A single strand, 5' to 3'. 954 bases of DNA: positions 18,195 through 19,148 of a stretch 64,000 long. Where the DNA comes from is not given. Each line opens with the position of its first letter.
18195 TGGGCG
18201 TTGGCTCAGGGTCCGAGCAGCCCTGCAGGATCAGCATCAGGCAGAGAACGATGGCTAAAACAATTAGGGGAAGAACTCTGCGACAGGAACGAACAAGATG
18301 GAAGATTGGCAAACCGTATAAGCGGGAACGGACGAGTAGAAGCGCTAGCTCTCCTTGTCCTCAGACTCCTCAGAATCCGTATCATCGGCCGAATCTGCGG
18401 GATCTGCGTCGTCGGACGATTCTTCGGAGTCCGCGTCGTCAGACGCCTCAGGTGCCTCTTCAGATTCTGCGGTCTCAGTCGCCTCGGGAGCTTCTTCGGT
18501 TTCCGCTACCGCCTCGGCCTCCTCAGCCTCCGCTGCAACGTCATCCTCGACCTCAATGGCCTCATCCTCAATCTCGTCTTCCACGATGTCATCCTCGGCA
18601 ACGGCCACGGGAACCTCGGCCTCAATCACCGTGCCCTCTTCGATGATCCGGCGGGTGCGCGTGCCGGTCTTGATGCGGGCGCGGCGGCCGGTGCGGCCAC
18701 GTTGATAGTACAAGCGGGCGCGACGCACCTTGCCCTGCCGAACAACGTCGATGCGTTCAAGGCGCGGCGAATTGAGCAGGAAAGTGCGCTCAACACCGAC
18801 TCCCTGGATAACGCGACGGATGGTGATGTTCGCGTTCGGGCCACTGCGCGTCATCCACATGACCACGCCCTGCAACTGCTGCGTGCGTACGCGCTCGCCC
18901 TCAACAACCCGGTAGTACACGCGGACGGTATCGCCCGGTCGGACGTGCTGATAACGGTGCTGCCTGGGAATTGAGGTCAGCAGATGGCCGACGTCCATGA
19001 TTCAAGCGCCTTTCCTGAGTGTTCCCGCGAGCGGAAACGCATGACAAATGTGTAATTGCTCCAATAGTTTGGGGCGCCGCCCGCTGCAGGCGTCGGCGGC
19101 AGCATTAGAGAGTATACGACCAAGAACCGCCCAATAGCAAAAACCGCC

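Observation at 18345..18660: Ribosomal protein L19 with a ~100-aa poly-acidic C-terminal extension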

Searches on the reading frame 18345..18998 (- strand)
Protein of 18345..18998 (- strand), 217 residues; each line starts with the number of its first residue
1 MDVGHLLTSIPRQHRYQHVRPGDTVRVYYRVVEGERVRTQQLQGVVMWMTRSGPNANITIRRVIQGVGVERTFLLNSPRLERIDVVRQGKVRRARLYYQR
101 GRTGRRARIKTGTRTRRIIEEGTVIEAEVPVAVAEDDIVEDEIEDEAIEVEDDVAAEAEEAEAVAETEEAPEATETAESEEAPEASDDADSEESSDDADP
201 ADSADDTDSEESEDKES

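Call 3: search_protein_families(library=pfam, proteins=[window:18345-18998:-])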
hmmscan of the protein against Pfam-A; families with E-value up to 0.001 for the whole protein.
window:18345-18998:- (217 aa): 1 family
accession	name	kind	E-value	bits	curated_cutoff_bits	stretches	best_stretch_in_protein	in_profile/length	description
PF01245.26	Ribosomal_L19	-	1.2e-33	115.8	22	1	14-111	13-110/111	Ribosomal protein L19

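Call 4: search_protein_families(library=ncbifam, proteins=[window:18345-18998:-], max_evalue=0.01)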
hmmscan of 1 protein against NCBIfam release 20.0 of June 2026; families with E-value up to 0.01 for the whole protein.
window:18345-18998:- (217 aa): 1 family
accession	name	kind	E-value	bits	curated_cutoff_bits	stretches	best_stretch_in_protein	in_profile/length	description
TIGR01024.1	rplS_bact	equivalog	4.2e-33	113.9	90.7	1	14-111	15-112/114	50S ribosomal protein L19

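Call 5: find_homologous_proteins(query=window:18345-18998:-)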
Query window:18345-18998:- (217 aa): 5807 proteins with E <= 0.001 among 8000 candidates; the best 120 are listed.
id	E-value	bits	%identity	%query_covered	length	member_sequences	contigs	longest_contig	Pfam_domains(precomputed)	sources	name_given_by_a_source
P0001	5.7e-128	442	100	100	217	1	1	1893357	PF01245.27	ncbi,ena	-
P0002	1.9e-117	408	95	68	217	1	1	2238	PF01245.27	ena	-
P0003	3.1e-116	404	95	68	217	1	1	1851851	PF01245.27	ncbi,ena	-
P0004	1.2e-114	399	89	100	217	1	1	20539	PF01245.27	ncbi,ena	-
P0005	3.5e-114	397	96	64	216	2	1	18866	PF01245.27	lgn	-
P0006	3.6e-113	394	98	57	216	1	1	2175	PF01245.27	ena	-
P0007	8.7e-111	386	86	100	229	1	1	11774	PF01245.27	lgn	-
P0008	6.1e-110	384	95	62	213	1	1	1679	PF01245.27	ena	-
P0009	3.2e-109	381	96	62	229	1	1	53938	PF01245.27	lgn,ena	-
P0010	1.9e-108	379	88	100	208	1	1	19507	PF01245.27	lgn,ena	-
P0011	7.5e-105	367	93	62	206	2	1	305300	PF01245.27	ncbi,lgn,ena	-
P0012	7.0e-101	354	95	59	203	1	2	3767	PF01245.27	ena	-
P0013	3.1e-100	352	95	59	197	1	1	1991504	PF01245.27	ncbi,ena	-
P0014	6.5e-100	351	73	100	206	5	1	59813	PF01245.27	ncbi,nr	ncbi:MAG: 50S ribosomal protein L19 [Chloroflexi bacterium]|nr:50S ribosomal protein L19 [Chloroflex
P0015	6.6e-99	348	78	100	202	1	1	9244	PF01245.27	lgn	-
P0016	3.2e-98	345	96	62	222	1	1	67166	PF01245.27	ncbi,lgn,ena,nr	ncbi:MAG: 50S ribosomal protein L19 [Dehalococcoidia bacterium]|nr:50S ribosomal protein L19 [Dehalo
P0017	2.1e-94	333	96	62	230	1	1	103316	PF01245.27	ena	-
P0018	7.4e-93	328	95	61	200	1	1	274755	PF01245.27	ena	-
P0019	1.1e-92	327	95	62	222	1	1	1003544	PF01245.27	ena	-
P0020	1.4e-92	327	95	60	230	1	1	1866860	PF01245.27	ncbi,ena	-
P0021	6.2e-92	325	96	62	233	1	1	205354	PF01245.27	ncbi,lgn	-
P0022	2.1e-91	323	97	60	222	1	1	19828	PF01245.27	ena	-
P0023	2.7e-91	323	89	65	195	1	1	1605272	PF01245.27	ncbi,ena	-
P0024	4.9e-91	322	83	86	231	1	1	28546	PF01245.27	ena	-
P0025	3.2e-90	319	91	64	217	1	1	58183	PF01245.27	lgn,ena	-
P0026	3.7e-90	319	95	61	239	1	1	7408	PF01245.27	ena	-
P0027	3.8e-90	319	96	62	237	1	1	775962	PF01245.27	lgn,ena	-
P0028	5.8e-89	315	93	62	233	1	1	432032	PF01245.27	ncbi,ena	-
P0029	1.9e-87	310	96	62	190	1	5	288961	PF01245.27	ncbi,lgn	-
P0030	3.3e-87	309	89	64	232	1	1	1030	PF01245.27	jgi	-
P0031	2.0e-84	300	92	62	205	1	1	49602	PF01245.27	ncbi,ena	-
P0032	3.2e-83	296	78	87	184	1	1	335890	PF01245.27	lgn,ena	-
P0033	4.2e-81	290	92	68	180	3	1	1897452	PF01245.27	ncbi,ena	-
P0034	1.9e-80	287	70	97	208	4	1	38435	PF01245.27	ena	-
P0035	1.2e-79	285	67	97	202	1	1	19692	PF01245.27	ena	-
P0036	2.0e-79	284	94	65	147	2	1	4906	PF01245.27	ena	-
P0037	2.5e-78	281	94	61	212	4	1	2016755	PF01245.27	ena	-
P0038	8.2e-78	279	98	56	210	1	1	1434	PF01245.27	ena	-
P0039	1.2e-74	268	67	98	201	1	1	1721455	PF01245.27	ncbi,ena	-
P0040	3.7e-71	257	86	67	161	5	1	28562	PF01245.27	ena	-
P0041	1.9e-69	252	91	59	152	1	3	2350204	PF01245.27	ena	-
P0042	3.5e-69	251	63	96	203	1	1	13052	PF01245.27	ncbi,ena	-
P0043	1.4e-68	249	82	68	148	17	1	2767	PF01245.27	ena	-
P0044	9.6e-64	233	69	71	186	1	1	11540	PF01245.27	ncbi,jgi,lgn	jgi:large subunit ribosomal protein L19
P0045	3.9e-63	231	90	44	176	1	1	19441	PF01245.27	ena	-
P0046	1.6e-62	229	72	69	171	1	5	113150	PF01245.27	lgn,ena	-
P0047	3.6e-62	228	62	90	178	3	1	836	PF01245.27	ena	-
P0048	4.3e-62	228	66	84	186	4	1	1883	PF01245.27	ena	-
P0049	8.9e-62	227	91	53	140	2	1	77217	PF01245.27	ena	-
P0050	1.2e-61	226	86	55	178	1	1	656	PF01245.27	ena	-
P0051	1.5e-61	226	82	53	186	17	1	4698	PF01245.27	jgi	jgi:large subunit ribosomal protein L19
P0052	3.7e-61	224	91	53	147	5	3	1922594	PF01245.27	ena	-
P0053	6.8e-61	224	54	91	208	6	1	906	PF01245.27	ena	-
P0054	1.5e-59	219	77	63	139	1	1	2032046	PF01245.27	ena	-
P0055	4.6e-59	218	75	62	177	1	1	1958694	PF01245.27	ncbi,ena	-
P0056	2.8e-58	215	57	82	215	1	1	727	PF01245.27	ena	-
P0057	4.5e-58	214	82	54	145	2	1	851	PF01245.27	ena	-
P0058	7.0e-58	214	57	82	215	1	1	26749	PF01245.27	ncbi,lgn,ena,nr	ncbi:MAG: 50S ribosomal protein L19 [Chloroflexota bacterium]|nr:50S ribosomal protein L19 [Chlorofl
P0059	8.6e-58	214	57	82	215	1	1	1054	PF01245.27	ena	-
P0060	9.4e-58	213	87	53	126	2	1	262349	PF01245.27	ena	-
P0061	1.3e-57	213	52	92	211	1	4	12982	PF01245.27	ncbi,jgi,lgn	jgi:large subunit ribosomal protein L19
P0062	4.4e-57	211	54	88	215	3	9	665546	PF01245.27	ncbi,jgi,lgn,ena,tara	tara:strand:+ start:8230 stop:8877 length:648 start_codon:yes stop_codon:yes gene_type:complete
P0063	1.2e-56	210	54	93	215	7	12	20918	PF01245.27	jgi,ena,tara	tara:strand:- start:1799 stop:2446 length:648 start_codon:yes stop_codon:yes gene_type:complete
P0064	3.1e-56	208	51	91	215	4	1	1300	PF01245.27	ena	-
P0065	4.0e-56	208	84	53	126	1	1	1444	PF01245.27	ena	-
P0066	1.2e-54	203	83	54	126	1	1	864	PF01245.27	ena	-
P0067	1.3e-54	203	50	96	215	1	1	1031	PF01245.27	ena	-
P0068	5.2e-54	201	82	53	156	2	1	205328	PF01245.27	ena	-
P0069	1.4e-53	200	58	92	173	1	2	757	PF01245.27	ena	-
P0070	2.4e-53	199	57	82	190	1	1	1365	PF01245.27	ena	-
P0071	3.6e-53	198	57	78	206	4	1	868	PF01245.27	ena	-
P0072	6.6e-53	198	52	92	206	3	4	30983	PF01245.27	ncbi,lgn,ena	-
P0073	7.1e-53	197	57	78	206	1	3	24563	PF01245.27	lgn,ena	-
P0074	9.0e-53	197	78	53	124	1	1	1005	PF01245.27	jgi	jgi:large subunit ribosomal protein L19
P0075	1.2e-52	197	51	92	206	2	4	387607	PF01245.27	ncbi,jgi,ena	-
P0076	7.5e-52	194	79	53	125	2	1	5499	PF01245.27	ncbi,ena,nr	ncbi:MAG: 50S ribosomal protein L19 [Chloroflexi bacterium]|nr:50S ribosomal protein L19 [Chloroflex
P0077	1.3e-50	190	51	100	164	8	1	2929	PF01245.27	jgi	jgi:large subunit ribosomal protein L19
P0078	1.5e-39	154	70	50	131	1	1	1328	PF01245.27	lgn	-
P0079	1.8e-39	154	68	53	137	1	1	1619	PF01245.27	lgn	-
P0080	8.3e-38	148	77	42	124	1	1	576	PF01245.27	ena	-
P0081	9.0e-38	148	62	57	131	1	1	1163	PF01245.27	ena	-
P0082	1.1e-37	148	49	60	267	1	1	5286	PF01245.27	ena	-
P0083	5.3e-36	142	58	53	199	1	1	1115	PF01245.27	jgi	-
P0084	7.0e-36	142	46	77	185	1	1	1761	PF01245.27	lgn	-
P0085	1.3e-35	141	64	45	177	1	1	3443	PF01245.27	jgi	-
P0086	1.3e-35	141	52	61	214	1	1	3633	PF01245.27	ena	-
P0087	1.7e-35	141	64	45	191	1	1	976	PF01245.27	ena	-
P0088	1.7e-35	141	57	53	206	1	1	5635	PF01245.27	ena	-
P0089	1.8e-35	141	55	53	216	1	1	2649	PF01245.27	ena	-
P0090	1.9e-35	141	64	45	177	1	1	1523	PF01245.27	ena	-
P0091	2.1e-35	140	64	45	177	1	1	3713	PF01245.27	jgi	-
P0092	2.2e-35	140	60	47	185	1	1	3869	PF01245.27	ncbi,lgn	-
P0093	2.4e-35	140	56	48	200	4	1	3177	PF01245.27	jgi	-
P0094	2.9e-35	140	64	45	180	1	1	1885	PF01245.27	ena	-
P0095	2.9e-35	140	49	82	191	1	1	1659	PF01245.27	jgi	-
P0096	3.4e-35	140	60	52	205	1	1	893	PF01245.27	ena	-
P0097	3.6e-35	140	64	45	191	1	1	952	PF01245.27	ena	-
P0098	3.9e-35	140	55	51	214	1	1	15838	PF01245.27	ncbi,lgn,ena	-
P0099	4.5e-35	139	64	45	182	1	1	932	PF01245.27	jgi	jgi:large subunit ribosomal protein L19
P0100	5.6e-35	139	55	68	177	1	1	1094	PF01245.27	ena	-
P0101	9.3e-35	138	56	53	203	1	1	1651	PF01245.27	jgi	jgi:large subunit ribosomal protein L19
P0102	9.4e-35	138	51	53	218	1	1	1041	PF01245.27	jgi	jgi:large subunit ribosomal protein L19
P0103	9.6e-35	138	55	51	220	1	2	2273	PF01245.27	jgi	jgi:large subunit ribosomal protein L19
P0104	1.0e-34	138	63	45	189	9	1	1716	PF01245.27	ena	-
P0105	1.9e-34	137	56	53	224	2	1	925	PF01245.27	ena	-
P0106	2.0e-34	137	42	91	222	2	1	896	PF01245.27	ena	-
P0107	2.2e-34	137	62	45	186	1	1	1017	PF01245.27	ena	-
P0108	2.3e-34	137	51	64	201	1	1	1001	PF01245.27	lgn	-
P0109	3.4e-34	137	55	53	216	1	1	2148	PF01245.27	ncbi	ncbi:MAG: 50S ribosomal protein L19 [Dehalococcoidia bacterium]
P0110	5.8e-34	136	57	53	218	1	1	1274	PF01245.27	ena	-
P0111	6.5e-34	136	61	45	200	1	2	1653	PF01245.27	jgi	jgi:large subunit ribosomal protein L19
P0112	6.6e-34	136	62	45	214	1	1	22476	PF01245.27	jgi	jgi:large subunit ribosomal protein L19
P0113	6.9e-34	136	57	48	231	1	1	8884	PF01245.27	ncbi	-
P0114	7.3e-34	135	61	45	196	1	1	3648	PF01245.27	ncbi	-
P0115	7.7e-34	135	53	53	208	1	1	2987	PF01245.27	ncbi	-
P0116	8.6e-34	135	61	45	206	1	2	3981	PF01245.27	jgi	jgi:large subunit ribosomal protein L19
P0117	9.9e-34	135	61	45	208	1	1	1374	PF01245.27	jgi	jgi:large subunit ribosomal protein L19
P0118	1.1e-33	135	52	53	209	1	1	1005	PF01245.27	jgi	jgi:large subunit ribosomal protein L19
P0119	1.1e-33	135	61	45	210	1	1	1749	PF01245.27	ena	-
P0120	1.2e-33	135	60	45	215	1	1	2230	PF01245.27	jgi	jgi:large subunit ribosomal protein L19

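Call 6: find_related_loci(query=window:18345-18998:-, collection=genome_contigs, flank=4000)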
Query window:18345-18998:- (217 aa) in genome_contigs; peptide patterns used: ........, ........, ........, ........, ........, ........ (x = any residue, [..] = any of these).
330 stretches matched a pattern; 78 encode a relative of the query (tblastn E <= 1e-3); 78 distinct loci.
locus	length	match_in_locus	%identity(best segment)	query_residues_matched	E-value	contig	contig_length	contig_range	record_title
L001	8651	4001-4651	89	1-217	4e-99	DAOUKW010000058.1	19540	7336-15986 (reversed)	MAG TPA_asm: Dehalococcoidia bacterium isolate S8_363 186976, whole genome shotgun sequence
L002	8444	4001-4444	95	1-148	8e-91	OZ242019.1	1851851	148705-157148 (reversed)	MAG: Dehalococcoidia bacterium isolate 6a8eb34f-a5cb-4fb7-8aaa-94d649b5f1d6 genome assembly, chromosome: 1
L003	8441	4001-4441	92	1-147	3e-88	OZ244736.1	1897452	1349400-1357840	MAG: Dehalococcoidia bacterium isolate 0c2fdd25-49b8-4d48-8c84-d33287bfe51c genome assembly, chromosome: 1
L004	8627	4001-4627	70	1-212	2e-84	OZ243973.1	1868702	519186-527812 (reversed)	MAG: Dehalococcoidia bacterium isolate c12eba2c-6843-4f56-bba3-689c727c708a genome assembly, chromosome: 1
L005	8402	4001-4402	96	1-134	2e-83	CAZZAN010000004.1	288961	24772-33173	MAG TPA_asm: uncultured Dehalococcoidia bacterium isolate SRP109090_co2_117 genome assembly, contig: NODE_15_length_2889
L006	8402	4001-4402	96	1-134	5e-83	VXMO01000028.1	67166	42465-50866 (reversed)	MAG: Dehalococcoidia bacterium isolate SB0661_bin_39 NODE_513_length_67166_cov_22.011176, whole genome shotgun sequence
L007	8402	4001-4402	96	1-134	3e-83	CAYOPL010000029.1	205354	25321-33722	MAG TPA_asm: uncultured Dehalococcoidia bacterium isolate SRP338948_co1_117 genome assembly, contig: k141_413401, whole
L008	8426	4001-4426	89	1-142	1e-82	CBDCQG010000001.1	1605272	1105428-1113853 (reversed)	MAG: Dehalococcoidia bacterium isolate 3fbff2ca-e395-4b82-b99e-5caa4fe2b8c1 genome assembly, contig: contig_1, whole gen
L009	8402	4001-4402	93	1-134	2e-82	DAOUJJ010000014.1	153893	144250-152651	MAG TPA_asm: Dehalococcoidia bacterium isolate S32_260 k113_2128429, whole genome shotgun sequence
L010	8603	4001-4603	67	1-212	7e-82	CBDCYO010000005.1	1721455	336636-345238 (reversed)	MAG: Dehalococcoidia bacterium isolate 63611516-fa43-4063-b574-94f25a32ee57 genome assembly, contig: chromosome_2, whole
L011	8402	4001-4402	93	1-134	7e-82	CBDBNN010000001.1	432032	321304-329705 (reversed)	MAG: Dehalococcoidia bacterium isolate 887b4896-a18b-4208-aa50-a2b6d5732f93 genome assembly, contig: contig_1, whole gen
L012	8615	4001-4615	73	1-216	3e-81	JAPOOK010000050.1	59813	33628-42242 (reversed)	MAG: Chloroflexota bacterium isolate APA_bin_32 c_000000401625, whole genome shotgun sequence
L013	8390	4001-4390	96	1-130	2e-81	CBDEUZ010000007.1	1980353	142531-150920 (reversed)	MAG: Dehalococcoidia bacterium isolate 12bb4de0-5d66-41c1-88e6-9363c8e7e517 genome assembly, contig: contig_7, whole gen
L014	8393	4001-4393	94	1-131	1e-80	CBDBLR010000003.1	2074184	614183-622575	MAG: Dehalococcoidia bacterium isolate b0ff33b4-6d30-44c2-b05f-a31f5125ac2a genome assembly, contig: contig_3, whole gen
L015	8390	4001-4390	95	1-130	9e-81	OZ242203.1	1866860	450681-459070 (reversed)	MAG: Dehalococcoidia bacterium isolate 46b4cb23-0772-48d0-a046-138772aa9ab4 genome assembly, chromosome: 1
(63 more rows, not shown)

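Call 9: find_encoding_contigs(protein=P0001, flank=3000, max_places=3)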
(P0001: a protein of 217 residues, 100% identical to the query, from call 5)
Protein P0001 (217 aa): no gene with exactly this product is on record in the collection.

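Call 19: search_solved_structures(query=window:18345-18998:-, max_evalue=0.001, show_alignments=2)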
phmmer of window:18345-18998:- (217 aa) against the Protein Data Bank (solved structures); distinct sequences matched with E-value up to 0.001: 61 (the best 60 are shown).
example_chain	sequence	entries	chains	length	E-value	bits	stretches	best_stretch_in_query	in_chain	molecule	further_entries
5myj_BS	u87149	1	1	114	2.8e-27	99.2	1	18-110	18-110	50S ribosomal protein L19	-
8uu4_R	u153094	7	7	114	2.7e-25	92.7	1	18-110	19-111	Large ribosomal subunit protein bL19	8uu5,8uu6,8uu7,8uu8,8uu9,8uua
6o8w_Q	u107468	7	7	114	3.6e-25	92.3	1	19-111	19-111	50S ribosomal protein L19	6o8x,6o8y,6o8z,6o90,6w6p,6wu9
7nhk_S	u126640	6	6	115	3.7e-25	92.3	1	19-111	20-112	50S ribosomal protein L19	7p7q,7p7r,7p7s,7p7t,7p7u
4wce_M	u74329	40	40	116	4.4e-25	92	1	18-110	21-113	50S ribosomal protein L19 | Large ribosomal subunit protein bL19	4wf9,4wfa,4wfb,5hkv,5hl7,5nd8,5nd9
10px_1T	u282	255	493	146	4.5e-25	92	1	18-122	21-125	50S ribosomal protein L19 | 50S ribosomal protein L18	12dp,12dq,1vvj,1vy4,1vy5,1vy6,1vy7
6fxc_AN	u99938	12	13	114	4.6e-25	91.9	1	18-110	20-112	50S ribosomal protein L19 | Large ribosomal subunit protein bL19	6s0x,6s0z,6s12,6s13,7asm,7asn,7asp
8crx_o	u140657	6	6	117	4.7e-25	91.9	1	18-111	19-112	50S ribosomal protein L19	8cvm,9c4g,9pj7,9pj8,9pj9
5t7v_L1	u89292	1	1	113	5e-25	91.8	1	18-110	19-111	50S ribosomal protein L19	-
4v4i_N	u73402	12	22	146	5.7e-25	91.7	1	18-122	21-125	50S ribosomal protein L19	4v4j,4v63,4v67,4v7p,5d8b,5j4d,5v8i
4v68_BT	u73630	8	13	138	7e-25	91.3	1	18-121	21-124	50S ribosomal protein L19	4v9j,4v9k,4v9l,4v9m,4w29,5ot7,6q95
4v87_AR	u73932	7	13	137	7.1e-25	91.3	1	18-121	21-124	50S ribosomal protein L19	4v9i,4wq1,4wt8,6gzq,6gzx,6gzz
4v83_BP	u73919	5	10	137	9.7e-25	90.9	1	18-121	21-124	50S ribosomal protein L19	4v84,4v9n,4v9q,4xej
4zer_1T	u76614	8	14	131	1e-24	90.8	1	18-121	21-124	50S ribosomal protein L19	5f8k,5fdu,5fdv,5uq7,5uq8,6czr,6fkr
7nhn_S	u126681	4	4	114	1.2e-24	90.6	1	18-110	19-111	50S ribosomal protein L19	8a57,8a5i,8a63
5a9z_AQ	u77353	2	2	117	3e-24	89.3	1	18-110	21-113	50S ribosomal protein L19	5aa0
3j3v_P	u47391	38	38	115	4.6e-24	88.7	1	19-111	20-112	50S ribosomal protein L19 | 50S ribosomal protein bL19 | Large ribosomal subunit protein bL19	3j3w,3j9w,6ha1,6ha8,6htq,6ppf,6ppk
5njt_i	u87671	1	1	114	5.1e-24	88.5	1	19-111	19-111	50S ribosomal protein L19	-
5li0_S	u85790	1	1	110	6.2e-24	88.3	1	18-106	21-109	50S ribosomal protein L19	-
5tcu_L1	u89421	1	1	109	6.2e-24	88.3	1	18-106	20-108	50S ribosomal protein L19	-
4v49_BN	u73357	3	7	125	3.3e-23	85.9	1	4-112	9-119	50S ribosomal protein L19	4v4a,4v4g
7a18_M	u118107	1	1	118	7.1e-23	84.8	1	4-111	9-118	50S ribosomal protein L19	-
4wfn_M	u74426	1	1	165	2.1e-22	83.3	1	4-121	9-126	50S ribosomal protein L19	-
1nkw_N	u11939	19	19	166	2.4e-22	83.1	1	4-121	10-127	50S ribosomal protein L19 | ribosomal protein L19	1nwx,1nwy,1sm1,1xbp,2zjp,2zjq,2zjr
8fmw_AR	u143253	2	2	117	7.4e-22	81.5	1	20-108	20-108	50S ribosomal protein L19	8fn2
9h91_P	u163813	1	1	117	8.5e-22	81.3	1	19-111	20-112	50S ribosomal protein L19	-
7jil_P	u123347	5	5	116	1.4e-21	80.6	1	20-111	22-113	50S ribosomal protein L19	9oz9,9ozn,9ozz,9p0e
5o60_Q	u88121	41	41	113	1.6e-21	80.4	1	20-111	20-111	50S ribosomal protein L19 | Large ribosomal subunit protein bL19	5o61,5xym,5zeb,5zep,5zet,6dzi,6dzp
6v39_O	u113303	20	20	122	2.4e-21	79.8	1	19-113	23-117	50S ribosomal protein L19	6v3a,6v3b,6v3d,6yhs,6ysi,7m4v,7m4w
10qm_X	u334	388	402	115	2.4e-21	79.8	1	18-111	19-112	Large ribosomal subunit protein bL19 | 50S ribosomal protein L19 | 50S ribosomal protein L17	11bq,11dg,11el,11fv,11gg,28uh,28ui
23wi_P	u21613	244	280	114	2.6e-21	79.7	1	18-111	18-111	50S ribosomal protein L19 | 50S ribosomal protein bL19 | Large ribosomal subunit protein bL19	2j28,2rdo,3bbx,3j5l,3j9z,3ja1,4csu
6q9a_P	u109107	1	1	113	2.9e-21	79.6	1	18-111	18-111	50S ribosomal protein L19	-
5v7q_P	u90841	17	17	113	5.9e-21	78.5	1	19-111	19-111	50S ribosomal protein L19 | Large ribosomal subunit protein bL19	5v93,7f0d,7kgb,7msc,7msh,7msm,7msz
6spd_P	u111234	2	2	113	6.4e-21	78.4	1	19-111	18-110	50S ribosomal protein L19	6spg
6spb_P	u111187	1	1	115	6.9e-21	78.3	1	19-111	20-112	50S ribosomal protein L19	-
7unr_R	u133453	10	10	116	7e-21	78.3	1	19-111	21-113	50S ribosomal protein L19 | Large ribosomal subunit protein bL19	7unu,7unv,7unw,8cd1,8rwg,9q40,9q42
6spf_P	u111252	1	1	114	7e-21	78.3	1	19-111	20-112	50S ribosomal protein L19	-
7a0r_M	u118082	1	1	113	1.1e-20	77.7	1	4-104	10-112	50S ribosomal protein L19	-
5dm6_M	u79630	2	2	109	2.6e-20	76.5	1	4-100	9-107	50S ribosomal protein L19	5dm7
6eri_AP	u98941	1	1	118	1e-13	54.9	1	18-105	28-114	50S ribosomal protein L19, chloroplastic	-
5h1s_R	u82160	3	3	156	2e-13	54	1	18-107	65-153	50S ribosomal protein L19, chloroplastic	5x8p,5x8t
4v61_BR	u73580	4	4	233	5.4e-13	52.6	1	18-107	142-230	Ribosomal Protein L19 | 50S ribosomal protein L19, chloroplastic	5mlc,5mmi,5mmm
7ood_o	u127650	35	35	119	1.3e-12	51.4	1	20-111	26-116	50S ribosomal protein L19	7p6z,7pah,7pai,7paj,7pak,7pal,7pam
8oin_BX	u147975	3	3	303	0.00032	23.9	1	37-100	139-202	39S ribosomal protein L19, mitochondrial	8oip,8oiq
4ce4_T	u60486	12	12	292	0.00033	23.9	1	37-100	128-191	MRPL19 | MITORIBOSOMAL PROTEIN BL19M, MRPL19 | Mitochondrial ribosomal protein L19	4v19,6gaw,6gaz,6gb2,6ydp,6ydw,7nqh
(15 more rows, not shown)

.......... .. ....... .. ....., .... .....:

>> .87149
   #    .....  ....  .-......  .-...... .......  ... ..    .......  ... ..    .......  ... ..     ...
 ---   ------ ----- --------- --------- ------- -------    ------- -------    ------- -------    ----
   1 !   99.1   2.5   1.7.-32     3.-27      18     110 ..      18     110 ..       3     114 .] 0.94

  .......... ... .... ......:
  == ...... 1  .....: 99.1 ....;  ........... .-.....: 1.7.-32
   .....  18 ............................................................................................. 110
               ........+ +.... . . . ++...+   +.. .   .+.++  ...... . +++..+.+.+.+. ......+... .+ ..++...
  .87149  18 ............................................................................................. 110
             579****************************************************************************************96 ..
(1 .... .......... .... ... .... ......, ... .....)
